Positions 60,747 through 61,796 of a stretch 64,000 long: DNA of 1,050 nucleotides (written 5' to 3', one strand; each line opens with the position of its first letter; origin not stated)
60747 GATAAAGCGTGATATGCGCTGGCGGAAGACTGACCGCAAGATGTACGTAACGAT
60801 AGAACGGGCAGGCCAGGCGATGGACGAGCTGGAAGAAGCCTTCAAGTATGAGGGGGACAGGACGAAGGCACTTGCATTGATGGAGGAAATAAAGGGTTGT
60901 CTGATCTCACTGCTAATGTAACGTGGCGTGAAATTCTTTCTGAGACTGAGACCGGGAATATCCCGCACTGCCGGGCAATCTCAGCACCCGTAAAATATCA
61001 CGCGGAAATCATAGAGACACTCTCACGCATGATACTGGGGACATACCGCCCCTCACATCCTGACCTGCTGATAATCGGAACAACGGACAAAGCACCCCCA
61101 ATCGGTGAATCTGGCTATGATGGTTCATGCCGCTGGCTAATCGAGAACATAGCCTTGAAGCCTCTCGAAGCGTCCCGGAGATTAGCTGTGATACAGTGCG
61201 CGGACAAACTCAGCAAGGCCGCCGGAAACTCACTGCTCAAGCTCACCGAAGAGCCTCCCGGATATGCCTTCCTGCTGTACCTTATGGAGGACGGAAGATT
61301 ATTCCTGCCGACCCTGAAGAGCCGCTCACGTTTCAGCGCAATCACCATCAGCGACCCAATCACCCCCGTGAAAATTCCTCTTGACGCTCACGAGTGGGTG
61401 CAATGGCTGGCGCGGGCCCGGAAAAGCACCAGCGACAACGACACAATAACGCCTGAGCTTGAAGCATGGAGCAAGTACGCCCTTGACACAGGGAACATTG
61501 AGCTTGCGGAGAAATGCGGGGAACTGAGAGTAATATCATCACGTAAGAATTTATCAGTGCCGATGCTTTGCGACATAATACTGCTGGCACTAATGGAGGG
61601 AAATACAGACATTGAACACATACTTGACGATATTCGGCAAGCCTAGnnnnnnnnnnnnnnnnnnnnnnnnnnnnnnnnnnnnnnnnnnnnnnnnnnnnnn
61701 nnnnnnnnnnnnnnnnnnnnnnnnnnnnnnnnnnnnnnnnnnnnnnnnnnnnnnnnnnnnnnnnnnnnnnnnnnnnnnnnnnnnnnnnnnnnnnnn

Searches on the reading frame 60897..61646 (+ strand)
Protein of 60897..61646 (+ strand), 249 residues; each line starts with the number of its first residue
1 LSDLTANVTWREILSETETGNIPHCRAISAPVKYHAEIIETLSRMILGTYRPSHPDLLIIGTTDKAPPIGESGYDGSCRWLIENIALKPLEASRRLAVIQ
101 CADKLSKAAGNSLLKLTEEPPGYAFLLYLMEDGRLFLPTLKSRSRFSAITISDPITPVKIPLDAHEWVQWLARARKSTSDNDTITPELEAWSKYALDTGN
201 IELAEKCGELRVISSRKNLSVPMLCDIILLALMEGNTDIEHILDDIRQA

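Call 6: search_protein_families(library=ncbifam, proteins=[window:60897-61646:+], max_evalue=0.01)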
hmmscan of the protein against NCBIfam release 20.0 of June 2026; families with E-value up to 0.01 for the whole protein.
window:60897-61646:+ (249 aa): 37 families (the best 25 are shown)
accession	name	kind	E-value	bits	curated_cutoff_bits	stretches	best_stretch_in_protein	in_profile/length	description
TIGR00678.1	holB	equivalog_domain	3.4e-17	62.6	180.6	1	53-152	62-155/188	DNA polymerase III subunit delta'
NF005972.1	PRK08058.1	equivalog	9.5e-12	44.7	340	1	53-145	75-161/328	DNA polymerase III subunit delta'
NF005677.0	PRK07471.1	equivalog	1.6e-11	44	252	1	79-145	127-193/366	DNA polymerase III subunit delta'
NF004047.0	PRK05564.1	equivalog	2.1e-10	40.1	282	1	78-145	78-145/313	DNA polymerase III subunit delta'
NF005638.0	PRK07399.1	subfamily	4e-10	39.2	230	1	81-144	115-177/317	DNA polymerase III subunit delta'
NF006430.0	PRK08699.1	equivalog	4.1e-10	39.1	481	1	78-150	98-170/325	DNA polymerase III subunit delta'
NF004310.0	PRK05707.1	equivalog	6.5e-10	38.9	280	1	53-152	70-165/328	DNA polymerase III subunit delta'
NF005581.0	PRK07276.1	equivalog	9.9e-10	38.5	263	1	79-145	90-156/291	DNA polymerase III subunit delta'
NF005926.0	PRK07940.1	equivalog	3.6e-08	33.1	300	1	53-150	81-172/394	DNA polymerase III subunit delta'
NF011524.0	PRK14963.1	equivalog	1.1e-07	31.4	601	1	78-144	101-167/647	DNA polymerase III subunits gamma and tau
NF006586.0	PRK09112.1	equivalog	2.8e-07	30.1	308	1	93-145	141-193/351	DNA polymerase III subunit delta'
NF006296.0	PRK08485.1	equivalog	8e-07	29.2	140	1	95-162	56-123/206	DNA polymerase III subunit delta'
NF005408.0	PRK06964.1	equivalog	1.1e-06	28.2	483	1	79-152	118-191/342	DNA polymerase III subunit delta'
NF004759.0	PRK06090.1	equivalog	3e-06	26.8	457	1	94-150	109-165/319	DNA polymerase III subunit delta'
NF005941.0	PRK07993.1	equivalog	1e-05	25.3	477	1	94-150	109-165/334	DNA polymerase III subunit delta'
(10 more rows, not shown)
